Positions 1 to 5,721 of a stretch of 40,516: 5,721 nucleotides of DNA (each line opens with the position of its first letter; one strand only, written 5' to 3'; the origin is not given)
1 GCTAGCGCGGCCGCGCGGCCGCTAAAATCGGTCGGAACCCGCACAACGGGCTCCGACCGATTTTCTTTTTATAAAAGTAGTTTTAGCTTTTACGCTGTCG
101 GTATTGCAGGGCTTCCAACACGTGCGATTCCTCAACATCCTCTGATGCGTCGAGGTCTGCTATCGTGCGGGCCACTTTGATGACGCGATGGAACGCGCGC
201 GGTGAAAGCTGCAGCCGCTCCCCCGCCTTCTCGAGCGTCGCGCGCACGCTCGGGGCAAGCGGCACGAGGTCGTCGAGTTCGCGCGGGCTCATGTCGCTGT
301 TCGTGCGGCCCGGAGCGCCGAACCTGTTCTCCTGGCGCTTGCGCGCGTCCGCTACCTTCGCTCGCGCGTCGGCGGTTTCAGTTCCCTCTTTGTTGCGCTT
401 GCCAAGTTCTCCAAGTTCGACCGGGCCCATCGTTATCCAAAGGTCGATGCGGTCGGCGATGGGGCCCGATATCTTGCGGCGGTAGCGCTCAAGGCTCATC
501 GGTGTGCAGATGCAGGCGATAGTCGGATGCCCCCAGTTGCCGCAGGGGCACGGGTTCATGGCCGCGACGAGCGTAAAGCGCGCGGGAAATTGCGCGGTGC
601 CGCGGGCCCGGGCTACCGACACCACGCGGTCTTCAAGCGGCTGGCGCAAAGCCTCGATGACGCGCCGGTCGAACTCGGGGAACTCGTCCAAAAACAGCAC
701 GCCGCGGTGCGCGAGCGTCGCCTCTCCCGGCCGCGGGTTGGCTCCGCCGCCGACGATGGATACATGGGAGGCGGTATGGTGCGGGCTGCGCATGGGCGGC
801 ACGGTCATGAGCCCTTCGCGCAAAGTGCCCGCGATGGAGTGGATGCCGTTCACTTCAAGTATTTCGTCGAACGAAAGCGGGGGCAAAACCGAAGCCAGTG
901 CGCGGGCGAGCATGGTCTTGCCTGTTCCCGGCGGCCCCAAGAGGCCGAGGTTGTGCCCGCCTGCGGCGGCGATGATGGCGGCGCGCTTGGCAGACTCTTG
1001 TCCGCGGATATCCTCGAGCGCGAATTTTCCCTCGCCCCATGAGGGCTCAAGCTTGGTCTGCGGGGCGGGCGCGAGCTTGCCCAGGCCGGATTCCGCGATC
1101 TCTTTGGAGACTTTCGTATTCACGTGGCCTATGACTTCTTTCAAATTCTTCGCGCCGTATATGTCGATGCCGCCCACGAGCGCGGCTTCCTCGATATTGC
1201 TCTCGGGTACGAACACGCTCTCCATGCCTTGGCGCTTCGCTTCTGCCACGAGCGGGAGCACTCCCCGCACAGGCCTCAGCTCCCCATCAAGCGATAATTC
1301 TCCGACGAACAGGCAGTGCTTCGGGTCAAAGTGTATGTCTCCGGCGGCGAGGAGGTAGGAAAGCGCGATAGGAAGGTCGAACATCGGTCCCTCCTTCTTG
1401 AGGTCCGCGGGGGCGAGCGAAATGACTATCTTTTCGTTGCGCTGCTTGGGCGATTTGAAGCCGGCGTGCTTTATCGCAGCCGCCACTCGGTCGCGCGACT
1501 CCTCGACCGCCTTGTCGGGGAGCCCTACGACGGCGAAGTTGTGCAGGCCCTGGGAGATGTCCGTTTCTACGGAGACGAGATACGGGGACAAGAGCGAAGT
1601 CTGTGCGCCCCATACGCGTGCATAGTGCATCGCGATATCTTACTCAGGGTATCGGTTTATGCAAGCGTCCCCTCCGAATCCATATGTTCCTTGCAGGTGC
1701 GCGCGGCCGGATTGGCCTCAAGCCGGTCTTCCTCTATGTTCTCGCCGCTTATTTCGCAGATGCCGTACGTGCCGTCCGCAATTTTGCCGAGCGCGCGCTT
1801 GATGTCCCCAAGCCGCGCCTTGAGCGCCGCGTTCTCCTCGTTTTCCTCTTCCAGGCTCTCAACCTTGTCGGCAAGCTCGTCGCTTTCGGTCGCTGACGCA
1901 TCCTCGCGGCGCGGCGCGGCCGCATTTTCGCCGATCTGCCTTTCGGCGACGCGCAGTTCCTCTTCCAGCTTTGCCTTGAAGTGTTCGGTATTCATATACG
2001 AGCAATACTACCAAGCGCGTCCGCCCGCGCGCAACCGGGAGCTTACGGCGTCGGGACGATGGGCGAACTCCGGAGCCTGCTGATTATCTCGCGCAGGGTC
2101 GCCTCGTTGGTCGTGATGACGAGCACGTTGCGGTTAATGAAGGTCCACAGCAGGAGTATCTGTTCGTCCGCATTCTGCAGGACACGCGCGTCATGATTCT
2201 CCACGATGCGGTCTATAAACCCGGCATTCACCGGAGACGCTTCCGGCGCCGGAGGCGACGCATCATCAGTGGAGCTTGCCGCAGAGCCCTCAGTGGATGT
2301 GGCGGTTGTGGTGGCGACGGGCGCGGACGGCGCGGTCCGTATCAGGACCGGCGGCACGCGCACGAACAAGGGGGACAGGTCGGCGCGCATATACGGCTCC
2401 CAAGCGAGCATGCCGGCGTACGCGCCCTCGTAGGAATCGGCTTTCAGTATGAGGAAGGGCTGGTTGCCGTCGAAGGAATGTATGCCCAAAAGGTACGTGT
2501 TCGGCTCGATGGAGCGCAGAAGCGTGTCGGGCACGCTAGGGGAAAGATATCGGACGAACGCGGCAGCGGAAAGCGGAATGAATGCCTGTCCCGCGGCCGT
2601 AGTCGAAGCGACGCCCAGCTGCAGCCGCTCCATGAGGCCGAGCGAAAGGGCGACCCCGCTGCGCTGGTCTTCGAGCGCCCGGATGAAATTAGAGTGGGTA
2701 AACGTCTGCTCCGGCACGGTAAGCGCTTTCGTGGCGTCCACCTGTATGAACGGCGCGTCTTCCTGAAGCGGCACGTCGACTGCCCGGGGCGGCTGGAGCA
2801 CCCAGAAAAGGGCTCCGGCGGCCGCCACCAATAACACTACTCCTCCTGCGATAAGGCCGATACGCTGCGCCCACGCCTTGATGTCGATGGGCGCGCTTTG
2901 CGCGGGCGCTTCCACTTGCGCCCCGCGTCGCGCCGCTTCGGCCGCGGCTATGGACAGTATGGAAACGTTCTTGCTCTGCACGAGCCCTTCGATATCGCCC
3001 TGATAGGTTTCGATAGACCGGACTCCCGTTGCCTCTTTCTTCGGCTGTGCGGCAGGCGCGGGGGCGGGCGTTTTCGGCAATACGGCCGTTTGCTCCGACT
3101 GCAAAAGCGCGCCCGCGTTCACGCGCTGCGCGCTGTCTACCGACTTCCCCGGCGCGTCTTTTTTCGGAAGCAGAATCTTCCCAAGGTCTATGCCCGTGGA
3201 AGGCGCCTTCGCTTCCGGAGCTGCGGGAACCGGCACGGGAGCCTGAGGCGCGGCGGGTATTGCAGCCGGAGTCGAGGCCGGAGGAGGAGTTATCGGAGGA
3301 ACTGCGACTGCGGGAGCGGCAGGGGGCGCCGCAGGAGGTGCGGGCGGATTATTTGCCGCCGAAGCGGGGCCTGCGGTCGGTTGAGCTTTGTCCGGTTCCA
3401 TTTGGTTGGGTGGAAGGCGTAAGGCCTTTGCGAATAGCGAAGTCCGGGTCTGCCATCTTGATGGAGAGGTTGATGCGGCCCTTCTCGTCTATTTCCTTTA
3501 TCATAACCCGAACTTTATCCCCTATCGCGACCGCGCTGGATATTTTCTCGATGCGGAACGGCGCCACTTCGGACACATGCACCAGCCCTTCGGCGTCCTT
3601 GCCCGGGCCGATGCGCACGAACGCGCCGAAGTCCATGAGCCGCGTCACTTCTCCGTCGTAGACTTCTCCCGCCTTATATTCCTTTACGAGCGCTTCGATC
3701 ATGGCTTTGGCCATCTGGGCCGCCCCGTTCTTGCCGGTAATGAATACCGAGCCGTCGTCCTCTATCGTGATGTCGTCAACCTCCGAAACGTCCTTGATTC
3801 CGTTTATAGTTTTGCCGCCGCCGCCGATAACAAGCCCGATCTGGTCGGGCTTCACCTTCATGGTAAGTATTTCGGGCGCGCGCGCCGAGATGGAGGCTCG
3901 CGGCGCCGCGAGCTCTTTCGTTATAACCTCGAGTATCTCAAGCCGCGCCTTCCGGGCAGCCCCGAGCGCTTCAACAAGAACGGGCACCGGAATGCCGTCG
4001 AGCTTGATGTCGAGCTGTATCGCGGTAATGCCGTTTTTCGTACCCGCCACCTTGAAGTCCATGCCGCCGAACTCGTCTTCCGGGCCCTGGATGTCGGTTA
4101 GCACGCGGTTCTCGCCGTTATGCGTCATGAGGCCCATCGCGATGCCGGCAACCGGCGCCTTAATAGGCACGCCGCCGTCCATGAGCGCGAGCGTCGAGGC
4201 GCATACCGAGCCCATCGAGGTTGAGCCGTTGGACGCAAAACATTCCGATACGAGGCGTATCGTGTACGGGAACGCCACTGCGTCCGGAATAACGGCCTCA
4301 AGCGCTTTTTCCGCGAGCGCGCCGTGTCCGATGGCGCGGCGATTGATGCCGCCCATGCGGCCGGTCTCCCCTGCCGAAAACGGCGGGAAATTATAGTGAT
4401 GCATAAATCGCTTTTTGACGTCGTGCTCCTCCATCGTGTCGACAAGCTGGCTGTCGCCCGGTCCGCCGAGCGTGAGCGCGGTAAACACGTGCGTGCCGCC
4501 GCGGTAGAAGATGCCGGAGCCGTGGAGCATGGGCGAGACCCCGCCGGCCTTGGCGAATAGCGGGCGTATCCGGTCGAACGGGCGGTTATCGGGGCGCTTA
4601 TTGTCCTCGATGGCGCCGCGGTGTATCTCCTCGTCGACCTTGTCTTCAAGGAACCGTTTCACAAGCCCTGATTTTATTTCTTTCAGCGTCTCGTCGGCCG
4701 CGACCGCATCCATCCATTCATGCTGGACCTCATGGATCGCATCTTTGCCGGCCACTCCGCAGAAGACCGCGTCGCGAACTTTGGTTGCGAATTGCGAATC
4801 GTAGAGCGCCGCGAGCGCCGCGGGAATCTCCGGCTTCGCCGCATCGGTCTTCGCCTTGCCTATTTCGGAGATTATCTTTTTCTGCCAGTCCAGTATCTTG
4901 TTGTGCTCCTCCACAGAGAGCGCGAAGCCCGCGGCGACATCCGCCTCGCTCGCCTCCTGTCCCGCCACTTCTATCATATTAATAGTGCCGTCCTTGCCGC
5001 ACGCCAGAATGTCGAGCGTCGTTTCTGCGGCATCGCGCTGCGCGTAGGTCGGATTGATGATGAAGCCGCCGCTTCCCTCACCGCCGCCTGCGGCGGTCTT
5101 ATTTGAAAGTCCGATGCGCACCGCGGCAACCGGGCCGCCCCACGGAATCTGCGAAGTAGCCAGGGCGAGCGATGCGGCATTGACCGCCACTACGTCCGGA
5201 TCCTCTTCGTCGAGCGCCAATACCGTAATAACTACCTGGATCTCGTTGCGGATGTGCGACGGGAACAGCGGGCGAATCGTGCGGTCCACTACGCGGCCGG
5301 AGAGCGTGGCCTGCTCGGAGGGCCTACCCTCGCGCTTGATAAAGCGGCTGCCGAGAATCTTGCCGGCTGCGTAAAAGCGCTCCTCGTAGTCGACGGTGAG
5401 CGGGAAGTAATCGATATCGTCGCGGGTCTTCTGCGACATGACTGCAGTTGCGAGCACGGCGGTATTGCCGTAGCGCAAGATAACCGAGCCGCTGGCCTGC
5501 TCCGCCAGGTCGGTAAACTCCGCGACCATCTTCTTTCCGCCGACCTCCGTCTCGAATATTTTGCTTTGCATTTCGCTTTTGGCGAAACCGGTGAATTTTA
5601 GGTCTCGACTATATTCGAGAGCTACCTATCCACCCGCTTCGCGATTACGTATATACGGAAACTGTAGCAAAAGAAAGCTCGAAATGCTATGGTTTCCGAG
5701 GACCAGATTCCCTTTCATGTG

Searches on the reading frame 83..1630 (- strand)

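Call 8: search_protein_families(library=pfam, proteins=[window:83-1630:-], max_evalue=0.001)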
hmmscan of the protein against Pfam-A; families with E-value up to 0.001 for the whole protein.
window:83-1630:- (515 aa): 10 families
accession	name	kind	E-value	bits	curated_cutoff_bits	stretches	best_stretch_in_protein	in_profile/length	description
PF01078.27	Mg_chelatase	-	2.1e-86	289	20.3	1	205-405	2-203/207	Magnesium chelatase, subunit ChlI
PF13541.12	ChlI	-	5.8e-42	142.9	27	1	21-145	1-121/121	Subunit ChlI of Mg-chelatase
PF13335.12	Mg_chelatase_C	-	4.2e-28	98.2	26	1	417-511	2-94/94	Magnesium chelatase, subunit ChlI C-terminal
PF07728.20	AAA_5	-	1e-11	45.5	22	1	308-364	66-128/139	AAA domain (dynein-related subfamily)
PF00493.29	MCM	-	1e-08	35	23.3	1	221-361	53-174/224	MCM P-loop domain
PF00004.35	AAA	-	1.8e-05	25.7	21.2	1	230-266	3-35/131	ATPase family associated with various cellular activities (AAA)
PF05362.19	Lon_C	-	2.4e-05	24.4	21.1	1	20-149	44-176/205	Lon protease (S16) C-terminal proteolytic domain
PF05496.18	RuvB_N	-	0.00014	22.1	27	0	305-355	81-136/159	Holliday junction DNA helicase RuvB P-loop domain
PF00158.32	Sigma54_activat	-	0.00029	21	20.2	0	296-359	81-142/168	Sigma-54 interaction domain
PF20030.5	bpMoxR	-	0.00056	19.5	27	0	219-258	25-64/205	MoxR domain in the MoxR-vWA-beta-propeller ternary systems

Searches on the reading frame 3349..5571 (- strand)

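Call 8: search_protein_families(library=pfam, proteins=[window:3349-5571:-], max_evalue=0.001)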
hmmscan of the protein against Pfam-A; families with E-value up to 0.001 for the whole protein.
window:3349-5571:- (740 aa): 5 families
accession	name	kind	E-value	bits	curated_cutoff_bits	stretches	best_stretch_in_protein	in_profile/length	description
PF01138.27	RNase_PH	-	1.8e-50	171.2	25.5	2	14-143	4-130/130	3' exoribonuclease family, domain 1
PF00575.29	S1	-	1.1e-16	61.3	22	1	632-705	2-74/74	S1 RNA binding domain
PF00013.35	KH_1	-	1.8e-09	37.7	21.5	1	569-626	2-65/66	KH domain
PF03725.20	RNase_PH_C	-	5e-09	36.4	20.8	0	146-218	1-63/67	3' exoribonuclease family, domain 2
PF13083.13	KH_KhpA-B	-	0.00024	21.4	32.1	0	547-595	4-57/73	KhpA/KhpB, KH domain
